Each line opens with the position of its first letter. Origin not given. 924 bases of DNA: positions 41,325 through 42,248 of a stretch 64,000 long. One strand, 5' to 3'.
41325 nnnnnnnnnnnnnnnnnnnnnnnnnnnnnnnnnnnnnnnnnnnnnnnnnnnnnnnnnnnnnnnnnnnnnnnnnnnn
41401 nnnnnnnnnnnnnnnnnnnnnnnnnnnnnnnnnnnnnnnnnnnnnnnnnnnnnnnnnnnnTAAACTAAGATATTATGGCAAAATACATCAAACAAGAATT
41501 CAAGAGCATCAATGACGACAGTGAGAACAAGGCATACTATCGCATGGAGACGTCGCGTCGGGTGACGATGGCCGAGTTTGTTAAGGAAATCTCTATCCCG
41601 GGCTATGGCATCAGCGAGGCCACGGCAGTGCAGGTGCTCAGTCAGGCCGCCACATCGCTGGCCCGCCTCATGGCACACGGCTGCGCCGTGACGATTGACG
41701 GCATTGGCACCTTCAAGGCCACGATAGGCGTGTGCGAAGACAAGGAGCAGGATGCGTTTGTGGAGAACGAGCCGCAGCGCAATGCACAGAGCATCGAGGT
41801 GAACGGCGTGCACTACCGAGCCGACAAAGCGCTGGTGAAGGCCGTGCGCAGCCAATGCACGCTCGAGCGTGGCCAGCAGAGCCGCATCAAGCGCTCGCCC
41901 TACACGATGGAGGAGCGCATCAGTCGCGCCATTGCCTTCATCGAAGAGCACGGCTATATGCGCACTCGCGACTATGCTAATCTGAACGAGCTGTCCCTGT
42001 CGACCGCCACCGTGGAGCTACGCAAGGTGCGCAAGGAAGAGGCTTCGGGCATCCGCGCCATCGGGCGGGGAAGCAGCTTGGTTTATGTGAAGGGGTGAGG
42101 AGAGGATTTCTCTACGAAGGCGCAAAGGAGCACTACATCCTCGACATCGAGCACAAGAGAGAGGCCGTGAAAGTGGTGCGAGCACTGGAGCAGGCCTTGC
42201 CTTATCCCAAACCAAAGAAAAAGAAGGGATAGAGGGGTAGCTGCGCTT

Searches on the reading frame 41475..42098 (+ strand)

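Call 4: search_protein_families(library=pfam, proteins=[window:41475-42098:+], max_evalue=1)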
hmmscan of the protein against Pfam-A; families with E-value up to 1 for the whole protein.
window:41475-42098:+ (207 aa): 5 families
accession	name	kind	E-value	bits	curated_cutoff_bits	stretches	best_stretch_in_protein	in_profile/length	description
PF18291.6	HU-HIG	-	1.2e-12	48.4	26.2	1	8-132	9-125/125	HU domain fused to wHTH, Ig, or Glycine-rich motif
PF14848.11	HU-DNA_bdg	-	0.0051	17.3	30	1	15-97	14-95/124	DNA-binding domain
PF00216.26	Bac_DNA_binding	-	0.0057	17.3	22.4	1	31-83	2-53/90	Bacterial DNA-binding protein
PF22168.2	DIP2311-like_C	-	0.07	13.9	27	1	151-204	9-60/63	Transcriptional regulator DIP2311-like, C-terminal domain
PF18175.6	HU-CCDC81_bac_2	-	0.078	13.3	35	1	44-83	11-50/70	CCDC81-like prokaryotic HU domain 2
